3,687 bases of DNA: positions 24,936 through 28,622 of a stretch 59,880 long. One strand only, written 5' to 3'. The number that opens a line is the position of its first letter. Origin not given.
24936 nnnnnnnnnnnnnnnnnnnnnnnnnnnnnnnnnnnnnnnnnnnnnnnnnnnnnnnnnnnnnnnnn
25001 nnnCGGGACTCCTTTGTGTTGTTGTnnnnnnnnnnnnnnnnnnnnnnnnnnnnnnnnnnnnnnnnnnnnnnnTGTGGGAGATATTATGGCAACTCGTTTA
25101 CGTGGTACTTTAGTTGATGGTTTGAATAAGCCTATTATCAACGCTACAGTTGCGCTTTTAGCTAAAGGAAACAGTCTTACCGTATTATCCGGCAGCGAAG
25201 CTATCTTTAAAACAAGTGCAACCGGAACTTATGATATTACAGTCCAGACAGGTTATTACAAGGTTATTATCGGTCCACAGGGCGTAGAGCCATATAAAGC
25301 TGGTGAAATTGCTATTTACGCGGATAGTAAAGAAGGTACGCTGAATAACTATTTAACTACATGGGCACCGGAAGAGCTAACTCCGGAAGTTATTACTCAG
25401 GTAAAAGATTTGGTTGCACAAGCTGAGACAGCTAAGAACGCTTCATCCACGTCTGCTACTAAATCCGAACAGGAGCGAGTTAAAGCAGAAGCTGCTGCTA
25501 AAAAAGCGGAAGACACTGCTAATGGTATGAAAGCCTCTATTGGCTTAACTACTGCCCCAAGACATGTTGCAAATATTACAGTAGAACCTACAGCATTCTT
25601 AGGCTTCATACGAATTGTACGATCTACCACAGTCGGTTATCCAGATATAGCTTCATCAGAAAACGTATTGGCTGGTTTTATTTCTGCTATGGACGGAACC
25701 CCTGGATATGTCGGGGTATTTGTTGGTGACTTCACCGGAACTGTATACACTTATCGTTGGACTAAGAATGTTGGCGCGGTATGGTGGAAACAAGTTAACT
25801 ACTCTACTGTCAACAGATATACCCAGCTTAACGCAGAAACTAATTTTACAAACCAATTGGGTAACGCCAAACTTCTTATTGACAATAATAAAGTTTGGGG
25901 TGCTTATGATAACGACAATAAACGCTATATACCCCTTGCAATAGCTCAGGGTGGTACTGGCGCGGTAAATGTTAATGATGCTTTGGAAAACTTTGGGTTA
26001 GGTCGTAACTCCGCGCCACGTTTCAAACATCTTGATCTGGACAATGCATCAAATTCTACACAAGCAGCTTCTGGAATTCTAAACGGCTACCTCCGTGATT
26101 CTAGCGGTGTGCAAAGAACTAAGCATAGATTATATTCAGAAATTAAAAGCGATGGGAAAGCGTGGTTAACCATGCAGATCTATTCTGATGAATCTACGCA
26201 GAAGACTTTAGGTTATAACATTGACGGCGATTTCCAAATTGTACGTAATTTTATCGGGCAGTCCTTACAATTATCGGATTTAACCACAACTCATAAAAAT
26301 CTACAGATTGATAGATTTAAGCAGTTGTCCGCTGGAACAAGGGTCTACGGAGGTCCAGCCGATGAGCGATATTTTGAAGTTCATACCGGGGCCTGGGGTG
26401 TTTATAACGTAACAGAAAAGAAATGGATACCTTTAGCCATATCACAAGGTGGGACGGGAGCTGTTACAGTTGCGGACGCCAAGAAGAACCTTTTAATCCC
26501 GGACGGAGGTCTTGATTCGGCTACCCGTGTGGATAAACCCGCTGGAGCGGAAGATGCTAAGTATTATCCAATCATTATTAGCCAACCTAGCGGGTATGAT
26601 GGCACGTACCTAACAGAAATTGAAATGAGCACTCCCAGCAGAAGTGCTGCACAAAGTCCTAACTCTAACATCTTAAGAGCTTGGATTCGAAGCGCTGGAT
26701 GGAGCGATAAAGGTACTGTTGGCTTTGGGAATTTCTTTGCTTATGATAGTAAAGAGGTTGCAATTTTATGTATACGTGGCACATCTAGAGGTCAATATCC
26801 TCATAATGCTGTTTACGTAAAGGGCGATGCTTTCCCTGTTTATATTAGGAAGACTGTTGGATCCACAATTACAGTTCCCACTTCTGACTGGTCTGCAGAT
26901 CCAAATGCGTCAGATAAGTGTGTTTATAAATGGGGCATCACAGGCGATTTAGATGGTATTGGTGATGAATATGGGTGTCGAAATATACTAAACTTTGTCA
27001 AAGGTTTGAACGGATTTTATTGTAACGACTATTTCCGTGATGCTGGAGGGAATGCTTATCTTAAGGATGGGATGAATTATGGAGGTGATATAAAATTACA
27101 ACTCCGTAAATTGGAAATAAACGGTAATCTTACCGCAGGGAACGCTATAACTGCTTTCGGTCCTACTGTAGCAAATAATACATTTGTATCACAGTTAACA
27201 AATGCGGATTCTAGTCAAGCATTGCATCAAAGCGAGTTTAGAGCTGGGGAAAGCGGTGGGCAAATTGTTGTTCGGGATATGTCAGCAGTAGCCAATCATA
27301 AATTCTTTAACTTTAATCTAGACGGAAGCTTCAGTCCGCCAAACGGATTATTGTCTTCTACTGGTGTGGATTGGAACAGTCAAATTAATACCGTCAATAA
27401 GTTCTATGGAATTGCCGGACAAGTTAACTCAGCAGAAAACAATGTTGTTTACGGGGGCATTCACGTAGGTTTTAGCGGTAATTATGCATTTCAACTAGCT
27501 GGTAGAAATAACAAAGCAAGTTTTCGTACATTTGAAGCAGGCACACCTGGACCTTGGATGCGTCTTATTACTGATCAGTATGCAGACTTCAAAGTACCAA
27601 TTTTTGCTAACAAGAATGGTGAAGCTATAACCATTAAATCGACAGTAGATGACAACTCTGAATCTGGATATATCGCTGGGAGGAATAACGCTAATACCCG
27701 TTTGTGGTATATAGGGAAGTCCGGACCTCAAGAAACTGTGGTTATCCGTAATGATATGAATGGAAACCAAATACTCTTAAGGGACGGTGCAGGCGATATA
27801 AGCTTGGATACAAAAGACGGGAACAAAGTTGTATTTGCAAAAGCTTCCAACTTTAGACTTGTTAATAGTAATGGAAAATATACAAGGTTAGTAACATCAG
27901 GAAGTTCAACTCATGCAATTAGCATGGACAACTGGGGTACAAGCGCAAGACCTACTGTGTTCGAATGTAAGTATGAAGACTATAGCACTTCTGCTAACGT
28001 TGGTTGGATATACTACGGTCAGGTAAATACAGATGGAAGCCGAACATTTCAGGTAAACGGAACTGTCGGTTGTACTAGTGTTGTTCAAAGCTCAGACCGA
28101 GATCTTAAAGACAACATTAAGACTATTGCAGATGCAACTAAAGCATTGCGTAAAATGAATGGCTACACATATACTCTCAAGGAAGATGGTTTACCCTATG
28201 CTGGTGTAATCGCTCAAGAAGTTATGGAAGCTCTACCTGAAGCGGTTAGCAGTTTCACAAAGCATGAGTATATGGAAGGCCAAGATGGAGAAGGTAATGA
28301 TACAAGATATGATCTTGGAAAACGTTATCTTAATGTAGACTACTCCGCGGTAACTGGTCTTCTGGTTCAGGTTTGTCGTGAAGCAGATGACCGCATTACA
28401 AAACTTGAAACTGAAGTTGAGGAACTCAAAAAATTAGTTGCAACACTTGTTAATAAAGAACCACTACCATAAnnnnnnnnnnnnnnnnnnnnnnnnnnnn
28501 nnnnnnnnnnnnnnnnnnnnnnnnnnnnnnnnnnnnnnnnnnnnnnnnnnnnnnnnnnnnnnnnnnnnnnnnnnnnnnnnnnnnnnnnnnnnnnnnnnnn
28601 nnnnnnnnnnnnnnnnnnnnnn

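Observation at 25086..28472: Tail fiber with self-cleaving C-terminal chaperone and an internal duplication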

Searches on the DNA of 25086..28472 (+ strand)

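Call 5: search_dna_similar(query=window:25086-28472:+, collection=phages, mode=near, max_rows=25)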
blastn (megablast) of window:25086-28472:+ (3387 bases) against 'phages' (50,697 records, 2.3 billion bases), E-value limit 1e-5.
Records with a match: 21; places in all: 25; records where one place covers at least 80% of the query: 1.
Best place of each record, by identity: 90-95% 2; 80-90% 17; 60-80% 2.
By first word of the organism name: Escherichia 20; Cronobacter 1.
By host as written in the record: Escherichia coli 11; Escherichia coli K-12 2; - 2; Escherichia coli DH5a 2; Escherichia coli K12 MG1655 2; Cronobacter sakazakii ATCC 29544 1; Escherichia coli str. K-12 substr. MG1655 1.
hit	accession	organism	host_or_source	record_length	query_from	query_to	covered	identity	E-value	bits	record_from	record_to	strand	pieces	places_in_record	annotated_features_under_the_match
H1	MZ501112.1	Escherichia phage WildeMaa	Escherichia coli K-12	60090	1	3387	100%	88.8%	0e+0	4139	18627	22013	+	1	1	lateral tail fiber protein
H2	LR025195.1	Escherichia phage vB_Eco_SLUR76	-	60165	1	3387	29%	84.9%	2e-169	1008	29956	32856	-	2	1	side tail fiber protein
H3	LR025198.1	Escherichia phage vB_Eco_SLUR26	-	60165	1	3387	29%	84.9%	2e-169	1008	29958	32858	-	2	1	side tail fiber protein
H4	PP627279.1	Escherichia phage KS_A8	Escherichia coli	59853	1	3377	28%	86.0%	0e+0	1012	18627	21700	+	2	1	tail fiber protein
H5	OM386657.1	Escherichia phage vB_EcoS_ESCO30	Escherichia coli DH5a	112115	2173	3158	29%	78.6%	1e-177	630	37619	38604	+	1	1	long tail fiber protein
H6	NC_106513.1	Escherichia phage vB_EcoS_ESCO30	Escherichia coli DH5a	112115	2173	3158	29%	78.6%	1e-177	630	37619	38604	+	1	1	long tail fiber protein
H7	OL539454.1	Escherichia phage vB_EcoS_OddieOddie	Escherichia coli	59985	1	879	26%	85.1%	0e+0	898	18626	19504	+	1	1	tail fiber protein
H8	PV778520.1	Escherichia phage RCIP0359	Escherichia coli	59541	1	872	26%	80.3%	0e+0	647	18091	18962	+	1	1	hypothetical protein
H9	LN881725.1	Escherichia phage slur01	Escherichia coli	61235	1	707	21%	87.6%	0e+0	819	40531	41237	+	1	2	unnamed protein product; submitter_locus_tag: slur01_00060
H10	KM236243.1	Escherichia phage Seurat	Escherichia coli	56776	1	707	21%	87.6%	0e+0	819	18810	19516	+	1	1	tail fiber protein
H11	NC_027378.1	Escherichia phage Seurat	Escherichia coli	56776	1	707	21%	87.6%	0e+0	819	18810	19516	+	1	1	tail fiber protein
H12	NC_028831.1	Escherichia phage slur01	Escherichia coli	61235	1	707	21%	87.6%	0e+0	819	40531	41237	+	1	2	tail fiber protein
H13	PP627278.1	Escherichia phage KS_A3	Escherichia coli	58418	1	707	21%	86.9%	0e+0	791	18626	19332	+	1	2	tail fiber protein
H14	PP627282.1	Escherichia phage KS_S4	Escherichia coli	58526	1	707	21%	86.9%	0e+0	791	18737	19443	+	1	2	tail fiber protein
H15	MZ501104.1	Escherichia phage SeppeHuegi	Escherichia coli K-12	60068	1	2424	20%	89.6%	1e-167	864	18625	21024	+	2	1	lateral tail fiber protein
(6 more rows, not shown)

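Call 9: get_annotated_region(hit=H1, flank=6000)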
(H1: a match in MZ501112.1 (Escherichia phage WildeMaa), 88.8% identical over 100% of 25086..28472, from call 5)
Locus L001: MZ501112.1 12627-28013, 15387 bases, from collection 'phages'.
description: Escherichia phage WildeMaa, complete genome.
organism: Escherichia phage WildeMaa (NCBI taxid 2851987)
taxonomy: Viruses; Duplodnaviria; Heunggongvirae; Uroviricota; Caudoviricetes; Queuovirinae; Seuratvirus
host: Escherichia coli K-12; source: sewage plant inflow; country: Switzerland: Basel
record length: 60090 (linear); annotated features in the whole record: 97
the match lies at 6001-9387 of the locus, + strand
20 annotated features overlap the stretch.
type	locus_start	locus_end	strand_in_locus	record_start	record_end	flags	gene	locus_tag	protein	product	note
CDS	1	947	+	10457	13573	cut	-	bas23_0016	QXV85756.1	tail tape measure protein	-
CDS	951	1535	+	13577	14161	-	-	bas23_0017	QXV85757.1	hypothetical protein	-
CDS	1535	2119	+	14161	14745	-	-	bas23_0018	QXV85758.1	hypothetical protein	-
CDS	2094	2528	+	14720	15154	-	-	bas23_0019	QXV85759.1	putative minor tail protein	-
CDS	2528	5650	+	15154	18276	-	-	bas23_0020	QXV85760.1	J-like tail tip protein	-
CDS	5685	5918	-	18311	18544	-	-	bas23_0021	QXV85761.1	hypothetical protein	-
CDS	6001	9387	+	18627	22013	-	-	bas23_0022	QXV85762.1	lateral tail fiber protein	-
CDS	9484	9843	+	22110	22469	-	-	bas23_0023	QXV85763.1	hypothetical protein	-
CDS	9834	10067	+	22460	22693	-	-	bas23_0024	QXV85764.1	hypothetical protein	-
CDS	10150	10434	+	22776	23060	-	-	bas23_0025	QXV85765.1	hypothetical protein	-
CDS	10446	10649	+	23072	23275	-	-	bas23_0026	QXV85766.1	hypothetical protein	-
CDS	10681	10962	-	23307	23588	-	-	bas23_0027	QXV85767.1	hypothetical protein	-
CDS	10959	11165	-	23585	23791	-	-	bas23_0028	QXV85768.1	hypothetical protein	-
CDS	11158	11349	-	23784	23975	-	-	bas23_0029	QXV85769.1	hypothetical protein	-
CDS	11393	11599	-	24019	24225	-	-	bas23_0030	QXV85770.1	hypothetical protein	-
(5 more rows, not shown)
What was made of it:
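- Checked: WildeMaa is annotated at the same 1128 aa (call 9).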

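Call 80: get_annotated_region(hit=H7, flank=400)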
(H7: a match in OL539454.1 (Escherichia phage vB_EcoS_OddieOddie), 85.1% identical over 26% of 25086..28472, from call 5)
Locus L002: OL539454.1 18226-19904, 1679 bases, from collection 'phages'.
description: Escherichia phage vB_EcoS_OddieOddie, complete genome.
organism: Escherichia phage vB_EcoS_OddieOddie (NCBI taxid 2902674)
taxonomy: Viruses; Duplodnaviria; Heunggongvirae; Uroviricota; Caudoviricetes; Queuovirinae; Seuratvirus
host: Escherichia coli; source: raw sewage; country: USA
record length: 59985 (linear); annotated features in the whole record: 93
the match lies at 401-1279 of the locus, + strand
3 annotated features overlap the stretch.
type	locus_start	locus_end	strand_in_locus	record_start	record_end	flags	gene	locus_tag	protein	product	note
CDS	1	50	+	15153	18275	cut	-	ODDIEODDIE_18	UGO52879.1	tail fiber protein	gp18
CDS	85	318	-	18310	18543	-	-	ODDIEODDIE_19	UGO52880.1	putative lipoprotein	gp19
CDS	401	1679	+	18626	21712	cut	-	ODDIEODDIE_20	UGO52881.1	tail fiber protein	gp20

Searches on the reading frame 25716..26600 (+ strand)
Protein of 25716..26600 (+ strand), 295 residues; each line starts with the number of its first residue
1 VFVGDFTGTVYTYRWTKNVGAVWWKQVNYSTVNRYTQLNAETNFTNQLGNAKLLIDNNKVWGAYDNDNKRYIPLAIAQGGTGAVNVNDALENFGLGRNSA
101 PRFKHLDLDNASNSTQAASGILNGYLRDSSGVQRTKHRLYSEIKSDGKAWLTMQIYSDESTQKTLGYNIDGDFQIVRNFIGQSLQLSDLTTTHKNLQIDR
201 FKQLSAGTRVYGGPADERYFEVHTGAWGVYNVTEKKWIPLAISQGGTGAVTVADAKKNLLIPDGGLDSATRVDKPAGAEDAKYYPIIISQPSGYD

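Call 25: search_dna_similar(query=window:25716-26600:+, collection=phages, mode=protein, max_rows=60, rows=spread, max_evalue=0.001)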
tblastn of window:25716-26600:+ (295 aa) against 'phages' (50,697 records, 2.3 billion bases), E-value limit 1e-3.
Records with a match: 601; places in all: 749; records where one place covers at least 80% of the query: 68.
Best place of each record, by identity: 95-99% 1; <60% 600.
By first word of the organism name: Escherichia 270; Salmonella 243; Campylobacter 24; Citrobacter 18; Phage 13; Klebsiella 9; Bacteriophage 6; Shigella 5; Enterobacteria 2; Enterobacter 2; and 9 more.
By host as written in the record: Escherichia coli 99; - 58; Salmonella enterica subsp. enterica serovar Enteritidis PT1 41; Escherichia coli K-12 33; Salmonella sp. 25; Escherichia coli K-12 MG1655 24; Campylobacter jejuni 22; Salmonella enterica 17; and 129 more.
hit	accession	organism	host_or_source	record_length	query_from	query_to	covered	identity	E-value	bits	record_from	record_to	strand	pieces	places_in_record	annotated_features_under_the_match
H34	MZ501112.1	Escherichia phage WildeMaa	Escherichia coli K-12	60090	1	295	100%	98.0%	0e+0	599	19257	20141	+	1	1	lateral tail fiber protein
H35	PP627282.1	Escherichia phage KS_S4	Escherichia coli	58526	1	288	98%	51.4%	4e-88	292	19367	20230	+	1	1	tail fiber protein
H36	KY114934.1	Salmonella phage SP01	Salmonella enterica subsp. enterica ...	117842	1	259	88%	44.8%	3e-69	238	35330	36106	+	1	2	tail fiber protein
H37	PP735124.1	Salmonella phage SCF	Salmonella enterica subsp. enterica ...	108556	1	295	100%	35.0%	7e-42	159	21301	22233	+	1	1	tail fiber protein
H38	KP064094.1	Escherichia phage CAjan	Escherichia coli K12 MG1655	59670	1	259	53%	54.8%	2e-27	171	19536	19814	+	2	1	tail fiber protein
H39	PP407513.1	Salmonella phage vB_Si_CECAV_FGS009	Salmonella enterica subsp. enterica ...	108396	93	261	57%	46.7%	9e-42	159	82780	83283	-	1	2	tail fiber protein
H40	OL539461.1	Citrobacter phage_vB_CfrD_Devorator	Citrobacter freundii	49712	26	261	75%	35.1%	3e-12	129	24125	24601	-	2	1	tail fiber protein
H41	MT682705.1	Escherichia phage vB_EcoS_SP8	waste water from pig farming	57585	32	260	70%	36.5%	2e-6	109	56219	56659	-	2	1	tail lysis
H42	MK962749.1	Shigella phage CM1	Escherichia coli DH5alpha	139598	92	294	69%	34.1%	6e-27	116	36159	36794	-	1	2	tail fiber protein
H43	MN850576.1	Escherichia phage ime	Escherichia coli K-12 MG1655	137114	92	288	67%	34.6%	7e-27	115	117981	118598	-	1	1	tail fiber protein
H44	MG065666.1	Campylobacter phage A12a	Campylobacter jejuni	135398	92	288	67%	34.6%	2e-26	114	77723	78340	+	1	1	record has no annotation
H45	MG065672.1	Campylobacter phage A141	Campylobacter jejuni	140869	92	294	69%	33.2%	5e-26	113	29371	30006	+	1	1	record has no annotation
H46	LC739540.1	Escherichia phage phiWec191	Escherichia coli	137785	92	288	67%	34.1%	6e-26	113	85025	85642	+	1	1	hypothetical protein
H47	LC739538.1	Escherichia phage phiWec189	Escherichia coli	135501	92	288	67%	33.6%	6e-26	113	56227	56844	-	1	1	hypothetical protein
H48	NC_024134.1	Escherichia phage FFH2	Escherichia coli O157:H7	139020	92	288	67%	33.6%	8e-26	112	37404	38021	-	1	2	tail fiber protein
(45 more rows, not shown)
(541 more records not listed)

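Call 50: predict_structure(alignment_id=A4)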
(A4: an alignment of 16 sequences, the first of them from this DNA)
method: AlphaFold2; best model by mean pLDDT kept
length: 273 residues; sequences in the alignment: 16
mean_pLDDT: 61.0   pTM: 0.31
mean pLDDT of the five models: 61.0, 46.5, 46.4, 45.9, 39.9
residues with pLDDT >= 90: 0; 70-90: 90; 50-70: 102; < 50: 81
segments of 3 or more residues with pLDDT < 50: 1-12, 88-98, 164-166, 168-193, 195-207, 245-250
pLDDT, mean of each block of 10 residues (from residue 1): 38 50 71 82 82 84 81 73 49 44 65 66 75 78 69 68 48 39 37 45 47 65 63 67 54 57 54 51
secondary structure, 60 per line:
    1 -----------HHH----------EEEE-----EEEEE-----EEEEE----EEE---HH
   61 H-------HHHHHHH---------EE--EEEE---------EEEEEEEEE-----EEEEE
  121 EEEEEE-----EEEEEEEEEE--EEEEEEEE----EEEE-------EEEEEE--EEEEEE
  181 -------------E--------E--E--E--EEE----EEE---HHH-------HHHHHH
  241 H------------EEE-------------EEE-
elements in order: E25-28 E34-38 E44-48 E53-55 H69-75 E89-92 E102-110 E116-126 E132-141 E144-151 E156-159 E167-172 E175-180 E212-214 E219-221 H235-241 E254-256 E270-272
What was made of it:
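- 26007..26303 (+): Beta-rich domain of about 100 aa (aa 308-406) between the two units. Together with unit 2 it forms a 166-aa cassette that single-unit fibres lack. AF2 models it as strands at pLDDT 65-78 (call 50).
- Tried and rejected: AF2 of aa 228-500 gave mean pLDDT 61 (call 50).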

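Call 53: fold_search(model_id=the predicted structure, library=pdb)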
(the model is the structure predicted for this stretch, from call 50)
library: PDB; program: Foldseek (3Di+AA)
matches with E <= 10: 274; with E <= 0.001: 0
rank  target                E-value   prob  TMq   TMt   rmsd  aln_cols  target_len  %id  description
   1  9hpl_A                6.3e-01  0.15  0.14  0.05  22.4       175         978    8  E. coli beta-galactosidase labeled with Chromeo P503 dye purified using MISO (released 2025-11-05)
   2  7brs_B                6.7e-01  0.23  0.16  0.05  23.0       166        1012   10  E.coli beta-galactosidase (E537Q) in complex with fluorescent probe KSA02 (released 2021-03-03)
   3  6lz1_A                6.7e-01  0.16  0.14  0.04  22.7       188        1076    9  Structure of S.pombe alpha-mannosidase Ams1 (released 2020-09-09)
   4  9lvk_R                6.7e-01  0.08  0.12  0.12  22.5       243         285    6  Cryo-EM structure of CASTOR1 bound human GATOR2 complex (released 2025-08-13)
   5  5dms_A                7.1e-01  0.09  0.09  0.11  17.7       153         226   12  Mouse Polo-box domain and Emi2 (169-177) (released 2015-10-28)
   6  1swg_A                7.4e-01  0.30  0.13  0.23   8.7        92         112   12  CIRCULAR PERMUTED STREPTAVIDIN E51/A46 IN COMPLEX WITH BIOTIN (released 1998-07-15)
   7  4gd9_C                9.7e-01  0.23  0.13  0.22   8.0        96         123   10  Circular Permuted Streptavidin N49/G48 (released 2013-06-05)
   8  9hlm_A                9.7e-01  0.13  0.14  0.05  23.2       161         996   11  Soft-landed and rehydrated beta-galactosidase (best particles) (released 2025-12-17)
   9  5x3s_A                9.7e-01  0.08  0.09  0.11  17.4       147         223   14  Crystal structure of mouse Plk1-PBD in complex with phosphopeptide from HEF1 (799-809) (released 2017-12-20)
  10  8ri6_A                1.1e+00  0.10  0.13  0.04  24.0       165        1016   12  Beta-galactosidase (LacZ) purified from E. coli. (released 2025-01-01)
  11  8bo9_C                1.1e+00  0.09  0.13  0.19  20.5       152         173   10  NanoLuc-D9R/H57A/K89R mutant complexed with azacoelenterazine bound in intra-barrel catalytic site (released 2023-09-27)
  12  7brs_D                1.1e+00  0.16  0.16  0.05  22.9       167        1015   10  E.coli beta-galactosidase (E537Q) in complex with fluorescent probe KSA02 (released 2021-03-03)
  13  8ass_D                1.1e+00  0.06  0.09  0.17  21.3       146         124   11  The Crystal structure of F46Y mutant of the agroavidin-biotin complex (released 2023-04-12)
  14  3t0a_A                1.2e+00  0.14  0.15  0.05  22.4       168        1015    8  E. coli (LacZ) beta-galactosidase (S796T) (released 2012-01-18)
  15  4rth_A                1.2e+00  0.06  0.11  0.17  19.8       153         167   15  The crystal structure of PsbP from Zea mays (released 2015-03-11)
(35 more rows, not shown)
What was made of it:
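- Tried and rejected: Foldseek against the PDB found nothing better than E 0.63 (call 53).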
